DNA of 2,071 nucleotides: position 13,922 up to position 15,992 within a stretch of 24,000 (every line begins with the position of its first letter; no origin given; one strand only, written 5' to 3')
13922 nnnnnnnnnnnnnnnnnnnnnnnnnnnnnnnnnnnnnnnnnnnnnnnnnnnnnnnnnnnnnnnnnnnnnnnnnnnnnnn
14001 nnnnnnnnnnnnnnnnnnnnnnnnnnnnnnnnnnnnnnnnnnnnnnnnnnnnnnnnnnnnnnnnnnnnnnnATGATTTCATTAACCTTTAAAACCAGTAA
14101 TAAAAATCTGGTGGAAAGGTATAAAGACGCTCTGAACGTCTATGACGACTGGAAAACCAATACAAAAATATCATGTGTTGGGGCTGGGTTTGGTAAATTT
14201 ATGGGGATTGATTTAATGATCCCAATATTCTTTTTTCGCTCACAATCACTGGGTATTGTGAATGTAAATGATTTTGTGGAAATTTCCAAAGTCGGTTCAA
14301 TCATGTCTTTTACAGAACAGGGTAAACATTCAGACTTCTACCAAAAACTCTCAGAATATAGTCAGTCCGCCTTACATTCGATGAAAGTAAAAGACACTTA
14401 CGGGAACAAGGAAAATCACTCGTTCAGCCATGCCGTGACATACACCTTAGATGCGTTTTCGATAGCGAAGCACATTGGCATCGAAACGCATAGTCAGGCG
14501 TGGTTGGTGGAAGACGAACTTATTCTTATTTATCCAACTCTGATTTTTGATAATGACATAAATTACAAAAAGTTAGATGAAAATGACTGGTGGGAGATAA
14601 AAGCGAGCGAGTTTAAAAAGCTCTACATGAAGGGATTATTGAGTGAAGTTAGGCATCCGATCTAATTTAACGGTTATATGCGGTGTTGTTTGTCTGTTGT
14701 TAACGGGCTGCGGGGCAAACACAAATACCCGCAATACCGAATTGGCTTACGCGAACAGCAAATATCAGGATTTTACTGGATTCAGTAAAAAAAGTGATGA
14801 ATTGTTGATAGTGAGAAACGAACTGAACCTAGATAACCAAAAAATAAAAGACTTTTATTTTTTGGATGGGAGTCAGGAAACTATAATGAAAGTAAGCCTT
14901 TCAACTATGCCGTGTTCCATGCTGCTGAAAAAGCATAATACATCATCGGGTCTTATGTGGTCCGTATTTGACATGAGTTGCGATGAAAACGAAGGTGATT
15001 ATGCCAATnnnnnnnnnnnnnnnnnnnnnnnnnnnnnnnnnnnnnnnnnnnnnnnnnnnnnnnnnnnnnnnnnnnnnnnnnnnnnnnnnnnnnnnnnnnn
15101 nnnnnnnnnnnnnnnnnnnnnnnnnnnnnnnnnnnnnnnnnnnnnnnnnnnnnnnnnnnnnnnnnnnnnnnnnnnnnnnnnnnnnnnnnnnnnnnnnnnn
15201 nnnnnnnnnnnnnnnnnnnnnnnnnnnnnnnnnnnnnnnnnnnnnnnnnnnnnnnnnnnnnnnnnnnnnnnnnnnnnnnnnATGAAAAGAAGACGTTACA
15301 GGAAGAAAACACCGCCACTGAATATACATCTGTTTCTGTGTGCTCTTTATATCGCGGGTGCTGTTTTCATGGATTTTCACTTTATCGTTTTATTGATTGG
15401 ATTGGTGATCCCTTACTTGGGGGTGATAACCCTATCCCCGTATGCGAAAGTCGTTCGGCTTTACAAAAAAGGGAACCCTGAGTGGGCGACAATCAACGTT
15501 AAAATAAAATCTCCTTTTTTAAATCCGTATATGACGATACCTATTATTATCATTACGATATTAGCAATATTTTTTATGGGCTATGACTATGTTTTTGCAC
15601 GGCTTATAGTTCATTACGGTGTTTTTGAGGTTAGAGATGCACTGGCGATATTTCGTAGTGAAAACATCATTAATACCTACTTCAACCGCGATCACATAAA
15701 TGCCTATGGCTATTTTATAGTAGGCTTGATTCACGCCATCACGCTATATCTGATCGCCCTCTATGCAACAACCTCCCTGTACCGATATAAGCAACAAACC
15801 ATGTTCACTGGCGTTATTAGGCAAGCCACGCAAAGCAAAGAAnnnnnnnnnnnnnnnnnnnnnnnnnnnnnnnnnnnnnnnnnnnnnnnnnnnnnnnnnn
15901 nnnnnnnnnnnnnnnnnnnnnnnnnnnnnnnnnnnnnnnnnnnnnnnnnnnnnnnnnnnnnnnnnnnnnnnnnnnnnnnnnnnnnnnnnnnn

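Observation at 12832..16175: Six-gene envelope-associated cargo operon ending in a TM-anchored Mrr nuclease: candidate uncharacterised (defence-like) system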

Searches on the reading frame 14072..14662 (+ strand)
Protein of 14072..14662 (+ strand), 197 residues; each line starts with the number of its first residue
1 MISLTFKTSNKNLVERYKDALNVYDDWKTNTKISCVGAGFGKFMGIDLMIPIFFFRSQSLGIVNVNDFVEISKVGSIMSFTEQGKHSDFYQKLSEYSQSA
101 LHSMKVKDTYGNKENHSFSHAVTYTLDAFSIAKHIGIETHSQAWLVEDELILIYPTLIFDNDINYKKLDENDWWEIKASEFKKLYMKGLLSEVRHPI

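Call 8: search_protein_families(library=pfam, proteins=[window:14072-14662:+], max_evalue=1)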
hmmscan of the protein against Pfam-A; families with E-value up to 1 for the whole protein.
window:14072-14662:+ (197 aa): 0 families

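Call 9: search_protein_families(library=padloc, proteins=[window:14072-14662:+], max_evalue=1)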
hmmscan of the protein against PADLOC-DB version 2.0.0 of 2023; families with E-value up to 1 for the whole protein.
window:14072-14662:+ (197 aa): 0 families

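Call 10: search_protein_families(library=ncbifam, proteins=[window:14072-14662:+], max_evalue=1)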
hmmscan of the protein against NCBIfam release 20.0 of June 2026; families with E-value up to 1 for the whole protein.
window:14072-14662:+ (197 aa): 0 families

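Call 33: find_homologous_proteins(query=window:14072-14662:+)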
Query window:14072-14662:+ (197 aa): 2 proteins with E <= 0.001 among 69 candidates.
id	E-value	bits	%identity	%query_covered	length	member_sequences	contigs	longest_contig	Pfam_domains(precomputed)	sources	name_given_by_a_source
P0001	1.1e-119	415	94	100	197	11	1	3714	-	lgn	-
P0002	7.2e-74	266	63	99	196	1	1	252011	-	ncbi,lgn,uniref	ncbi:hypothetical protein [Xenorhabdus sp. TH1]|uniref:hypothetical protein n=1 Tax=Xenorhabdus sp.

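Call 42: predict_structure(alignment_id=A1)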
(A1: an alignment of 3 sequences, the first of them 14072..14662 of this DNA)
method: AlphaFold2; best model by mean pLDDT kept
length: 197 residues; sequences in the alignment: 3
mean_pLDDT: 32.9   pTM: 0.25
mean pLDDT of the five models: 32.9, 30.7, 30.0, 29.5, 28.8
residues with pLDDT >= 90: 0; 70-90: 0; 50-70: 4; < 50: 193
segments of 3 or more residues with pLDDT < 50: 1-18, 27-197
pLDDT, mean of each block of 10 residues (from residue 1): 37 46 49 32 27 27 24 28 43 40 34 34 31 29 26 24 33 34 33 24
secondary structure, 60 per line:
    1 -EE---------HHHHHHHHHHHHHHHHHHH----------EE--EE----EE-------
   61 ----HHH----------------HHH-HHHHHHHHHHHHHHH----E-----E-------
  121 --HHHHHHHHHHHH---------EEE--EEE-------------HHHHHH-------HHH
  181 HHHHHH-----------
elements in order: H13-31 H88-102 H123-134 E144-146 E149-151 H165-170 H178-186

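Call 43: search_protein_representatives(alignment_id=A1)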
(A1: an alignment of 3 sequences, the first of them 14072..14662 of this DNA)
Query: 3 sequences, 197 profile positions. Proteins with E-value up to 0.001 (for the whole library): 6; up to 1e-10: 3; up to 1e-30: 1. The best 6 are listed.
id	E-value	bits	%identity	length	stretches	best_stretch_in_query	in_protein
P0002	2.3e-116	402.6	-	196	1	1-197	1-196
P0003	8.5e-28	113.6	-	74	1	1-57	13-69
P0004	9.5e-12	61.2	-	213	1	2-149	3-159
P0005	6.7e-07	45.4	-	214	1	2-181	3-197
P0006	1.2e-06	44.5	-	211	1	1-150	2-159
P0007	3.6e-06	43.0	-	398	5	54-109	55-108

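Call 72: find_homologous_proteins(query=A6, max_evalue=0.001)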
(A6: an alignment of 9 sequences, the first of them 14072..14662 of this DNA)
Query A6 (9 sequences) (197 aa, profile of the alignment): 19 proteins with E <= 0.001 among 1243 candidates.
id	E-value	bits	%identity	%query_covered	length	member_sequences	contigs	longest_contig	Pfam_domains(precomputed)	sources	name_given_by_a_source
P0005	1.7e-91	324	26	91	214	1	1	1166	-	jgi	jgi:hypothetical protein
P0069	5.3e-91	322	23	89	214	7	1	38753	-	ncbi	-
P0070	8.1e-90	318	23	89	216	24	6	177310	-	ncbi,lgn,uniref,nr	ncbi:TPA: hypothetical protein RFM61_001979 [Klebsiella pneumoniae subsp. pneumoniae]|uniref:hypothe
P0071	4.1e-86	306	23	89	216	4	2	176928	-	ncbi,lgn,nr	ncbi:TPA: hypothetical protein N2N40_002569 [Citrobacter freundii]|nr:hypothetical protein [Citrobac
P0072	8.9e-86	305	25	75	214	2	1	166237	-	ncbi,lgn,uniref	ncbi:hypothetical protein [Klebsiella sp. HN106]|uniref:hypothetical protein n=1 Tax=Klebsiella sp. 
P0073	1.0e-85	305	20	75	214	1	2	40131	-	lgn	-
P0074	8.8e-85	302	24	89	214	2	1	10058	-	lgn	-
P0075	4.7e-84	299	23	75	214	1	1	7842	-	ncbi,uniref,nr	ncbi:hypothetical protein KKJ25_19830 [Xenorhabdus bovienii]|uniref:hypothetical protein n=1 Tax=Xen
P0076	7.7e-82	292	23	94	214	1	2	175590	-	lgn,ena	-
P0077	1.9e-78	281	22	91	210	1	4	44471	-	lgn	-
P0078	9.6e-76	272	23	78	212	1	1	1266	-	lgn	-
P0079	4.6e-72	260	26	88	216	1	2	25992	-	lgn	-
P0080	2.8e-68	248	24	96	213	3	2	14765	-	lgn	-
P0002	1.8e-66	242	63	99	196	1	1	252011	-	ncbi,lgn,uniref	ncbi:hypothetical protein [Xenorhabdus sp. TH1]|uniref:hypothetical protein n=1 Tax=Xenorhabdus sp. 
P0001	3.2e-66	241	94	100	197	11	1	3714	-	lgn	-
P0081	5.2e-66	240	21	76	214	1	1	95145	-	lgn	-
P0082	2.5e-63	232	20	87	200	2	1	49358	-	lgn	-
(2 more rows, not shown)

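Call 75: find_encoding_contigs(protein=P0082, flank=9000, max_places=2)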
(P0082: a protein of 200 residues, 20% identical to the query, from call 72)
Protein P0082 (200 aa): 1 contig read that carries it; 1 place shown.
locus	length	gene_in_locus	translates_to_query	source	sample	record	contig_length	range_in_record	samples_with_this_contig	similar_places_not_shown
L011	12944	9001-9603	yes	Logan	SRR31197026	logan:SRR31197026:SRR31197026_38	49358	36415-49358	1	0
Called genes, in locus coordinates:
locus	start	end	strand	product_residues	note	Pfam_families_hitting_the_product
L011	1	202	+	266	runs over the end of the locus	-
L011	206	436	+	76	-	-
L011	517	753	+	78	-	-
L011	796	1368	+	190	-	-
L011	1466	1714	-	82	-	-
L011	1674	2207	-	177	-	-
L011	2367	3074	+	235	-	-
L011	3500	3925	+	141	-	-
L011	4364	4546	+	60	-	-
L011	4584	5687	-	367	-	-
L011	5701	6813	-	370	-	PF05816:TelA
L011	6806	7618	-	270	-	-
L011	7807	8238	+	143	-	-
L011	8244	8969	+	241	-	PF10502:Peptidase_S26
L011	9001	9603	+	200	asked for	-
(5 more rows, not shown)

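Call 76: find_encoding_contigs(protein=P0081, flank=9000, max_places=2)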
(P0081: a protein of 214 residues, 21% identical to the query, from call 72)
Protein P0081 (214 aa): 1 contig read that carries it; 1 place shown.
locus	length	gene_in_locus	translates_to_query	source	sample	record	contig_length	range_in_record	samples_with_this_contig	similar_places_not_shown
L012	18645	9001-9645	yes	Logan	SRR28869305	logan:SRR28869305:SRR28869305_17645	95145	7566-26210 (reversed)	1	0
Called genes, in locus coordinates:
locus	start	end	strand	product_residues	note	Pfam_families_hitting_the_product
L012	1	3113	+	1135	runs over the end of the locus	-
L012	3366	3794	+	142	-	-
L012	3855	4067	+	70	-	-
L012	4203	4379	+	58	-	-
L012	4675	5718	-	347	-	-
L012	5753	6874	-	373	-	PF05816:TelA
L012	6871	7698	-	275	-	-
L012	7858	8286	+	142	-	-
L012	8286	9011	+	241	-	PF10502:Peptidase_S26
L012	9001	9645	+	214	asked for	-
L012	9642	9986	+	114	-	-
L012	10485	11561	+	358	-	PF04471:Mrr_cat, PF22722:NA-iREase1, PF01396:Zn_ribbon_Top1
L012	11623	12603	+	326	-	-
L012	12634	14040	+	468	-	-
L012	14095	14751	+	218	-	-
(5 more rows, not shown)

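Call 80: predict_structure(alignment_id=A7)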
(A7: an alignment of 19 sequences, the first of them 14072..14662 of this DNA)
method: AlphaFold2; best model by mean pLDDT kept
length: 197 residues; sequences in the alignment: 19
mean_pLDDT: 48.2   pTM: 0.47
mean pLDDT of the five models: 48.2, 46.0, 43.2, 41.7, 40.1
residues with pLDDT >= 90: 0; 70-90: 25; 50-70: 55; < 50: 117
segments of 3 or more residues with pLDDT < 50: 1-7, 41-81, 108-116, 128-170, 172-179, 194-197
pLDDT, mean of each block of 10 residues (from residue 1): 45 69 75 66 40 27 27 30 58 74 61 48 53 37 35 33 42 49 51 45
secondary structure, 60 per line:
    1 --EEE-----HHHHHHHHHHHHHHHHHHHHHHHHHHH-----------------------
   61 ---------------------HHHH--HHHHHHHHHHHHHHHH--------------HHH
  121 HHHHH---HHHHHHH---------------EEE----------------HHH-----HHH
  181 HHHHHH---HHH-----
elements in order: E3-5 H11-37 H82-85 H88-103 H118-125 H129-135 E151-153 H178-186
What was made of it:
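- Structure prediction of G3 failed: pLDDT 33 and 48 (calls 42, 80).
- Tried and rejected: AlphaFold2 gave pLDDT 32.9 with 3 sequences (call 42) and pLDDT 48.2, pTM 0.47 with 19 sequences (call 80).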

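Call 82: search_solved_structures(query=A7, max_evalue=1)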
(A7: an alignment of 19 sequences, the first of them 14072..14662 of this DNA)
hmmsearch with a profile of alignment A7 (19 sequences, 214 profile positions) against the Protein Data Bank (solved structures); distinct sequences matched with E-value up to 1: 0.
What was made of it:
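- Tried and rejected: A profile search against PDB sequences gave no hit (call 82).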

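Call 84: search_protein_families(library=phrogs, proteins=[window:14072-14662:+], max_evalue=0.01)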
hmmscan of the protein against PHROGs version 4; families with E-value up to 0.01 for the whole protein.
window:14072-14662:+ (197 aa): 0 families

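Call 86: fold_search(model_id=the predicted structure, library=pdb)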
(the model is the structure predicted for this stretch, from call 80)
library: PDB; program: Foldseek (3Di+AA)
matches with E <= 10: 5; with E <= 0.001: 0
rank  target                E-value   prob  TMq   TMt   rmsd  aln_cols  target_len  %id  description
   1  6nma_B                2.3e+00  0.03  0.13  0.04  17.3       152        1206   13  CryoEM structure of the LbCas12a-crRNA-AcrVA4 complex (released 2019-06-12)
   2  8y9m_A                6.5e+00  0.02  0.14  0.05  17.4       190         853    9  Cas12h1(D465A)-crRNA-dsDNA ternary complex (released 2025-02-12)
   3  8vhx_D                7.7e+00  0.02  0.15  0.08  16.1       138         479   12  Cryo-EM of neck of bacteriophage Chi (released 2024-10-02)
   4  8d82_D                8.2e+00  0.02  0.16  0.18  17.9       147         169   11  Cryo-EM structure of human IL-6 signaling complex in detergent: model containing full extracellular domains (released 2023-03-29)
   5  9ki0_A                8.6e+00  0.02  0.11  0.03  12.9        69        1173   12  structure of DdmD dimer with ssDNA with AGS (released 2025-02-19)
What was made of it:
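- Tried and rejected: Foldseek against PDB gave nothing below E 2.3 (call 86).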

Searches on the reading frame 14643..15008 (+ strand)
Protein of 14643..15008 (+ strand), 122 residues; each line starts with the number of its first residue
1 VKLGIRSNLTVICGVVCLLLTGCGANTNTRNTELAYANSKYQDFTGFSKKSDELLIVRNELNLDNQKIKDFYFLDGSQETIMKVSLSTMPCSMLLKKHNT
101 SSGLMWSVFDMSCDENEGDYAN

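Call 8: search_protein_families(library=pfam, proteins=[window:14643-15008:+], max_evalue=1)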
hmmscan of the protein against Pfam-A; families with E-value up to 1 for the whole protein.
window:14643-15008:+ (122 aa): 1 family
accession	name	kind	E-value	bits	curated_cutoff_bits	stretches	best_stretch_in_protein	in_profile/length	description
PF06613.17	KorB_C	-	0.14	12.6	25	1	80-120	8-48/59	KorB C-terminal beta-barrel domain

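Call 9: search_protein_families(library=padloc, proteins=[window:14643-15008:+], max_evalue=1)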
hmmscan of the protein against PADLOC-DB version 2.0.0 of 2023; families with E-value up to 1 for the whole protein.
window:14643-15008:+ (122 aa): 0 families

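Call 10: search_protein_families(library=ncbifam, proteins=[window:14643-15008:+], max_evalue=1)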
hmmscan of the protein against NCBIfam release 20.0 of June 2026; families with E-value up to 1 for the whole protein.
window:14643-15008:+ (122 aa): 1 family
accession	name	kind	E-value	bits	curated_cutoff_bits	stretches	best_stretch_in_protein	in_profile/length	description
NF047847.2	SS_mature_LptM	equivalog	0.34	11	27.7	1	1-24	1-21/31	LPS translocon maturation chaperone LptM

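Call 84: search_protein_families(library=phrogs, proteins=[window:14643-15008:+], max_evalue=0.01)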
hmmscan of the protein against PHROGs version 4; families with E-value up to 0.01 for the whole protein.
window:14643-15008:+ (122 aa): 1 family
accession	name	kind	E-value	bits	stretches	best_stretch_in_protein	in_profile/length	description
phrog_902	-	unknown function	0.0026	19.1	1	8-57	9-62/118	-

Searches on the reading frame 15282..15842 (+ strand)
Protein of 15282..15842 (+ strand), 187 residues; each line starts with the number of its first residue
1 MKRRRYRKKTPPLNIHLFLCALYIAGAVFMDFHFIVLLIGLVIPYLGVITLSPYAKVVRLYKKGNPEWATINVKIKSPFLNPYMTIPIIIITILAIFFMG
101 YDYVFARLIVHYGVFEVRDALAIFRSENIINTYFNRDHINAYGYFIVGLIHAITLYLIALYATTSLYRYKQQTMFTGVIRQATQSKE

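Call 65: find_homologous_proteins(query=window:15282-15842:+, max_evalue=0.01)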
Query seq(187 aa) (187 aa): 2 proteins with E <= 0.01 among 136 candidates.
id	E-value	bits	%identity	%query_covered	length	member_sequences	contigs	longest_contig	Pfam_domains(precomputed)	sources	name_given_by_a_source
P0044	2.2e-116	404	100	100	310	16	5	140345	PF04471.19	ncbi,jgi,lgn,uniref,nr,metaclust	ncbi:restriction endonuclease (plasmid) [Arsenophonus nasoniae]|uniref:Restriction endonuclease n=1 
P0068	3.2e-64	234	65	91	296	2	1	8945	PF04471.19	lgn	-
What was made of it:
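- Tried and rejected: A word-indexed search found only two close relatives (call 65), so spread outside plasmids could not be assessed that way.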

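Call 66: find_encoding_contigs(protein=P0068, flank=9000, max_places=3)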
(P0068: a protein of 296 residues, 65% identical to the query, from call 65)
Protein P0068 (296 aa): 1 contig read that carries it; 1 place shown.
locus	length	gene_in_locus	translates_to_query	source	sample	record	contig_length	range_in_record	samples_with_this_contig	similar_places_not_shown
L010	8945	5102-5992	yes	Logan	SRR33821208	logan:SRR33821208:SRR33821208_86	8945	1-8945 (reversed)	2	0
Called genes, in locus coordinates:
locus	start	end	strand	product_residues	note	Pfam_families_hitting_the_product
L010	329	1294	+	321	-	PF00589:Phage_integrase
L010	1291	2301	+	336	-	-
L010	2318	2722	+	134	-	-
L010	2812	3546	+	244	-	PF10502:Peptidase_S26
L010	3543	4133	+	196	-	-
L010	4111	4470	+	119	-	-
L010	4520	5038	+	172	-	PF00657:Lipase_GDSL (weak), PF04311:DUF459, PF13472:Lipase_GDSL_2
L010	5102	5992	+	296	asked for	PF04471:Mrr_cat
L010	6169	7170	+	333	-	-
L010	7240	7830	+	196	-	-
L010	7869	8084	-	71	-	PF09274:ParG (weak)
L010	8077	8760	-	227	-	PF01656:CbiA, PF02374:ArsA_ATPase, PF03266:NTPase_1 (faint), PF09140:MipZ (weak), PF10609:ParA, PF13614:AAA_31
